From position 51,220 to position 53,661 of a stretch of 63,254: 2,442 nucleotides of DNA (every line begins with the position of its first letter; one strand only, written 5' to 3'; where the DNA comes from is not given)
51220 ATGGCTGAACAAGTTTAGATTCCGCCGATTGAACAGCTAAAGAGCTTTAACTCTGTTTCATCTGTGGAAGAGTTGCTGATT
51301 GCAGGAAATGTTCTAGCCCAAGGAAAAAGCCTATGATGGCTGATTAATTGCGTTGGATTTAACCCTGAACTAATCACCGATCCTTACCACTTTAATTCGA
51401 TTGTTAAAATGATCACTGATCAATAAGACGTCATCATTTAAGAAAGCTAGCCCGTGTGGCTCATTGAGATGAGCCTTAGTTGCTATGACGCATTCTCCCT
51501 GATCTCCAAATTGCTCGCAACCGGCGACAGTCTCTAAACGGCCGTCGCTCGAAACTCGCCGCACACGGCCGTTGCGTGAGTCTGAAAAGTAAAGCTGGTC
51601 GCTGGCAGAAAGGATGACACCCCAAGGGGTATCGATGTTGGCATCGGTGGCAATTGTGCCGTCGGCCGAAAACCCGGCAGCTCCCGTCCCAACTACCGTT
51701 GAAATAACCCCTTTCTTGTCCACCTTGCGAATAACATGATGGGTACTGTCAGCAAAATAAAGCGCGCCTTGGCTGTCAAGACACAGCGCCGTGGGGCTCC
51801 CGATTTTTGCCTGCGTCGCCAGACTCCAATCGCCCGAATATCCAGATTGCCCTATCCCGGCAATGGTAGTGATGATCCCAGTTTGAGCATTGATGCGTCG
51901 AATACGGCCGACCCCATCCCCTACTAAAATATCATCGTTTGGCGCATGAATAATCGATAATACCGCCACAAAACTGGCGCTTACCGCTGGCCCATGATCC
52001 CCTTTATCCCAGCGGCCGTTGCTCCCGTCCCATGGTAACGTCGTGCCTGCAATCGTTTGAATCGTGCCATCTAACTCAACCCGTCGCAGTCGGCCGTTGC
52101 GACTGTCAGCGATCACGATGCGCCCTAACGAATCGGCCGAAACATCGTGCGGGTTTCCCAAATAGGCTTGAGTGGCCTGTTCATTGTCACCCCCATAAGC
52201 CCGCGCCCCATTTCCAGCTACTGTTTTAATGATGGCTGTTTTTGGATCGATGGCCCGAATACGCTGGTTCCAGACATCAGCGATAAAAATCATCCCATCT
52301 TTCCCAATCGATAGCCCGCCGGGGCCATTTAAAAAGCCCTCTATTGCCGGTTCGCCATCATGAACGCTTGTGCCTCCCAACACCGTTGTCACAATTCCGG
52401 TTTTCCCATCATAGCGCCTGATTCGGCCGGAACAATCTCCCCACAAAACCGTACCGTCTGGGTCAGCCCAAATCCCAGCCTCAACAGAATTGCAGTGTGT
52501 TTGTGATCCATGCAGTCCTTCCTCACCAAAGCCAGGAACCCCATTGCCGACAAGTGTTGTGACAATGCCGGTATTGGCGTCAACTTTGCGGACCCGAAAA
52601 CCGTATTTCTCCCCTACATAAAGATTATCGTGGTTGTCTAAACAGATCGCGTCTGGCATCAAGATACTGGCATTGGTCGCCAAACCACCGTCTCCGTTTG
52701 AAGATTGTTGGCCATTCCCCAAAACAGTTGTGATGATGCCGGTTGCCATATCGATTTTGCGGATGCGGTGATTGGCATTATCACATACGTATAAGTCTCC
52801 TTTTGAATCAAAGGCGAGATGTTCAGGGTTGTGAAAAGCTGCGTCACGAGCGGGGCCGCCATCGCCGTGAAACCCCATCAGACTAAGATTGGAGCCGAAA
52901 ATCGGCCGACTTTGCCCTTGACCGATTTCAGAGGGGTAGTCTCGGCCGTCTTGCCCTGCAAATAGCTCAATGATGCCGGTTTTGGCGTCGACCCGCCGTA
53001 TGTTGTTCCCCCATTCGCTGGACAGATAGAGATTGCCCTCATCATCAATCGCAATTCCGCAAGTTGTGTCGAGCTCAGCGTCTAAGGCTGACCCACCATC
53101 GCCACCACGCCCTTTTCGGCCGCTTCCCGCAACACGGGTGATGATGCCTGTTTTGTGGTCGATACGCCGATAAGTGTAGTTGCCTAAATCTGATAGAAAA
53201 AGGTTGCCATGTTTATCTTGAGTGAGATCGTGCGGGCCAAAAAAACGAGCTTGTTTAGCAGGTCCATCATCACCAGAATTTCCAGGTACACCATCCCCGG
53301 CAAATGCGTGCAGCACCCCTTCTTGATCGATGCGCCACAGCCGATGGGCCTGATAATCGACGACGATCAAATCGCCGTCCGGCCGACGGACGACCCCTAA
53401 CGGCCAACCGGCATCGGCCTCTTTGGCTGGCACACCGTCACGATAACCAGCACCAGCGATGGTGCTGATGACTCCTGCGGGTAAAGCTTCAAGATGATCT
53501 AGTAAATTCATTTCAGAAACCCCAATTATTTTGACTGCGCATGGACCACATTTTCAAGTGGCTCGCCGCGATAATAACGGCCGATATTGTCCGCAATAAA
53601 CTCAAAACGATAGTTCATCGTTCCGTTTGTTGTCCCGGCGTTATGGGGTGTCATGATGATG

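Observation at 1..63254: Hyper-abundant 6-bp palindrome CGGCCG, a HIP1-like iterated palindrome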

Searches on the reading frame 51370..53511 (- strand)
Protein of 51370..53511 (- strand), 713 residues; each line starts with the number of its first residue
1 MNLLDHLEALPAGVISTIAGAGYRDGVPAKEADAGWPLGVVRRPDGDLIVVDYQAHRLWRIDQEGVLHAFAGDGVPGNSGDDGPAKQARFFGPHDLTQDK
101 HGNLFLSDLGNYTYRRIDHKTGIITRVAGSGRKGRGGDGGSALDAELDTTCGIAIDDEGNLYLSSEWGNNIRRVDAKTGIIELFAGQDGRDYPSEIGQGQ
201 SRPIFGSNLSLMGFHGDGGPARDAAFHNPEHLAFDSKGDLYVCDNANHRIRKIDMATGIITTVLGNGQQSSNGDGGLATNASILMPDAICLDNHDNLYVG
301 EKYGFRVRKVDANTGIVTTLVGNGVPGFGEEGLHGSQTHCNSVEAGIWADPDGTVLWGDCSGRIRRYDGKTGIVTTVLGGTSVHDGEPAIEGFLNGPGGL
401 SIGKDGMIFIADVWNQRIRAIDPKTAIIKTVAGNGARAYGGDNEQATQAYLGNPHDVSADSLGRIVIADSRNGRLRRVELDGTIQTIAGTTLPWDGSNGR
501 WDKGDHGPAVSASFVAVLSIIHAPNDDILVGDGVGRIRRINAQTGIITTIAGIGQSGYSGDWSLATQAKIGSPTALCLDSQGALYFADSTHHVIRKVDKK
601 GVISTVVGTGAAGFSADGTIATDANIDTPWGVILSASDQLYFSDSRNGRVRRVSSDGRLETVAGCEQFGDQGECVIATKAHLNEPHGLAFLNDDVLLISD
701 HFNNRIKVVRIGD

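Call 36: find_homologous_proteins(query=window:51370-53511:-, max_evalue=1e-30)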
Query window:51370-53511:- (713 aa): 7918 proteins with E <= 1e-30 among 8000 candidates; the best 120 are listed.
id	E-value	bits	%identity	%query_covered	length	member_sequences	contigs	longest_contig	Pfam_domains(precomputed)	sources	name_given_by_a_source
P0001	0.0e+0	1626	100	100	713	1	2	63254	PF13449.13,PF20067.6,PF24684.2,PF01436.28,PF25021.2,PF08450.19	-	-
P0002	0.0e+0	1288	79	100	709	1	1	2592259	PF07494.18,PF13449.13,PF20067.6,PF24684.2,PF01436.28,PF25021.2,PF06739.18,PF07995.18,PF08450.19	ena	-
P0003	0.0e+0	1242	76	100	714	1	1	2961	PF07494.18,PF13449.13,PF20067.6,PF24684.2,PF01436.28,PF25021.2,PF06739.18,PF08450.19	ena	-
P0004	0.0e+0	1226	75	100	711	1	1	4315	PF07494.18,PF13449.13,PF20067.6,PF24684.2,PF01436.28,PF25021.2,PF06739.18,PF08450.19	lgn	-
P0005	0.0e+0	1224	76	100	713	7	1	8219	PF07494.18,PF13449.13,PF20067.6,PF24684.2,PF01436.28,PF25021.2,PF06739.18,PF08450.19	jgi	jgi:sugar lactone lactonase YvrE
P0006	0.0e+0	1222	75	100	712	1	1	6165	PF07494.18,PF13449.13,PF20067.6,PF24684.2,PF01436.28,PF25021.2,PF06739.18,PF08450.19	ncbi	ncbi:MAG: hypothetical protein AAF614_42745 [Chloroflexota bacterium]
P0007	0.0e+0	1217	78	96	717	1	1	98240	PF07494.18,PF13449.13,PF20067.6,PF24684.2,PF01436.28,PF25021.2,PF06739.18,PF08450.19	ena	-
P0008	0.0e+0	1216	74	100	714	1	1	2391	PF13449.13,PF20067.6,PF24684.2,PF01436.28,PF25021.2,PF08450.19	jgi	jgi:sugar lactone lactonase YvrE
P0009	0.0e+0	1198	74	100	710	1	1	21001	PF07494.18,PF23500.2,PF13449.13,PF20067.6,PF24684.2,PF01436.28,PF25021.2,PF06739.18,PF08450.19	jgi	jgi:sugar lactone lactonase YvrE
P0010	0.0e+0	1193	74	99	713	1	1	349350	PF07494.18,PF21959.3,PF13449.13,PF20067.6,PF24684.2,PF01436.28,PF25021.2,PF06739.18,PF08450.19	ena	-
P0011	0.0e+0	1192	74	100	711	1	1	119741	PF13449.13,PF20067.6,PF24684.2,PF01436.28,PF25021.2,PF08450.19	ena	-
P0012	0.0e+0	1184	73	99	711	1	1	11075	PF07494.18,PF13449.13,PF20067.6,PF24684.2,PF01436.28,PF25021.2,PF06739.18,PF08450.19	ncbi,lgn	ncbi:MAG: hypothetical protein AAF629_15410 [Chloroflexota bacterium]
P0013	0.0e+0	1177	73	100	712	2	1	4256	PF13449.13,PF20067.6,PF24684.2,PF01436.28,PF25021.2,PF06739.18,PF08450.19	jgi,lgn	jgi:DNA-binding beta-propeller fold protein YncE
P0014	0.0e+0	1161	72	99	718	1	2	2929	PF07494.18,PF13449.13,PF20067.6,PF24684.2,PF01436.28,PF25021.2,PF06739.18,PF08450.19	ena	-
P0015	0.0e+0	1148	71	99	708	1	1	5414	PF21959.3,PF13449.13,PF20067.6,PF24684.2,PF01436.28,PF25021.2,PF06739.18,PF08450.19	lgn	-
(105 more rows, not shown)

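Call 37: find_encoding_contigs(protein=P0002, flank=10000, max_places=2)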
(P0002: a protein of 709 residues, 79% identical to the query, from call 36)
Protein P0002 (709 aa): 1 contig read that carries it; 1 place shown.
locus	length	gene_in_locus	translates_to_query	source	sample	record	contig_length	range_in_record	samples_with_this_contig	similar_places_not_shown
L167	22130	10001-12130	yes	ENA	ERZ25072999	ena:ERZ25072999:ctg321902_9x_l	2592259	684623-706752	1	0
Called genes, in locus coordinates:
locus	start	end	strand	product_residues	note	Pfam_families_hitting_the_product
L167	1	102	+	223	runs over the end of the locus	-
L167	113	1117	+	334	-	PF04909:Amidohydro_2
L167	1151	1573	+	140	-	PF01243:PNPOx_N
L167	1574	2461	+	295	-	PF00892:EamA, PF03151:TPT (faint), PF00892:EamA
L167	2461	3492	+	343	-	PF01408:GFO_IDH_MocA, PF22725:GFO_IDH_MocA_C3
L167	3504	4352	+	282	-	PF05721:PhyH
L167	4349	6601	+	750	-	PF07690:MFS_1, PF13347:MFS_2, PF07690:MFS_1, PF03130:HEAT_PBS (faint), PF13646:HEAT_2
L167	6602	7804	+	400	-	PF02746:MR_MLE_N, PF13378:MR_MLE_C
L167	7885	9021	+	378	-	PF13088:BNR_2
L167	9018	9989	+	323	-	PF00389:2-Hacid_dh (weak), PF02826:2-Hacid_dh_C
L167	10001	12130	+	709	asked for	PF24684:Vgb_lyase (faint), PF08450:SGL (faint), PF13449:Phytase-like (faint), PF07494:Reg_prop (faint), PF25021:TEN_NHL (weak), PF25021:TEN_NHL (weak), PF01436:NHL (weak), PF25021:TEN_NHL, +3 more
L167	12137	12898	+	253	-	PF00106:adh_short, PF08659:KR, PF13561:adh_short_C2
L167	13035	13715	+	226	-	PF00392:GntR, PF07729:FCD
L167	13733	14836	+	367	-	PF04909:Amidohydro_2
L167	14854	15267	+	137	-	PF00355:Rieske, PF13806:Rieske_2, PF22543:Rieske_4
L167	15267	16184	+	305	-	PF00701:DHDPS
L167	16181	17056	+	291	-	PF02585:PIG-L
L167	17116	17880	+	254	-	PF04909:Amidohydro_2 (weak)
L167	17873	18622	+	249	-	PF04909:Amidohydro_2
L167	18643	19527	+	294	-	PF12911:OppC_N, PF00528:BPD_transp_1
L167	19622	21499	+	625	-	PF00496:SBP_bac_5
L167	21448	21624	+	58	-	-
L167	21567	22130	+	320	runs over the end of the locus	PF19300:BPD_transp_1_N, PF00528:BPD_transp_1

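Call 38: find_encoding_contigs(protein=P0007, flank=10000, max_places=2)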
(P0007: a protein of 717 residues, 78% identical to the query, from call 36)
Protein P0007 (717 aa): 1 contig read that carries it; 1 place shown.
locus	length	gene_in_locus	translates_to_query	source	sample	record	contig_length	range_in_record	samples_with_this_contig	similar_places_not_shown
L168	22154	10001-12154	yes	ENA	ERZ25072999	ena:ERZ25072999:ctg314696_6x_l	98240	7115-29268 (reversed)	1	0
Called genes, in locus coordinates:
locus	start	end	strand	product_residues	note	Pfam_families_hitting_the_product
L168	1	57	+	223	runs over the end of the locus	-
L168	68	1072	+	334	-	PF04909:Amidohydro_2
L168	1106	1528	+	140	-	PF01243:PNPOx_N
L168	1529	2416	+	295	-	PF00892:EamA, PF03151:TPT (weak), PF00892:EamA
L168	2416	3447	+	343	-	PF01408:GFO_IDH_MocA, PF02894:GFO_IDH_MocA_C (faint), PF22725:GFO_IDH_MocA_C3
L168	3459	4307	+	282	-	PF05721:PhyH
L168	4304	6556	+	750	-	PF07690:MFS_1, PF13347:MFS_2, PF07690:MFS_1, PF13646:HEAT_2 (weak), PF03130:HEAT_PBS (faint), PF13646:HEAT_2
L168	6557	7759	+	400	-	PF02746:MR_MLE_N, PF13378:MR_MLE_C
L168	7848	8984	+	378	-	PF13088:BNR_2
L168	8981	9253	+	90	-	-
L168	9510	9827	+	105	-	PF02826:2-Hacid_dh_C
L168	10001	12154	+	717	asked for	PF24684:Vgb_lyase (faint), PF08450:SGL (faint), PF13449:Phytase-like (faint), PF06739:SBBP (faint), PF07494:Reg_prop (faint), PF20067:SSL_N (faint), PF01436:NHL (weak), PF25021:TEN_NHL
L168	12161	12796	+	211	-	PF00106:adh_short, PF08659:KR, PF13561:adh_short_C2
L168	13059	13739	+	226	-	PF00392:GntR, PF07729:FCD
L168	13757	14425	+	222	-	PF04909:Amidohydro_2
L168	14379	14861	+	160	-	PF04909:Amidohydro_2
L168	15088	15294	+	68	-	-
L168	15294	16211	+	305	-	PF00701:DHDPS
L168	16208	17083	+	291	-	PF02585:PIG-L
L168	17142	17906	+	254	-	PF04909:Amidohydro_2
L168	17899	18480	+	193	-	PF04909:Amidohydro_2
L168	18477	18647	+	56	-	PF04909:Amidohydro_2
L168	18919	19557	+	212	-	PF00528:BPD_transp_1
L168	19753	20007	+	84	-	-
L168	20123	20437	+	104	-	PF00496:SBP_bac_5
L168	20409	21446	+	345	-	PF00496:SBP_bac_5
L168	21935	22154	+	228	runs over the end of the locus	PF00528:BPD_transp_1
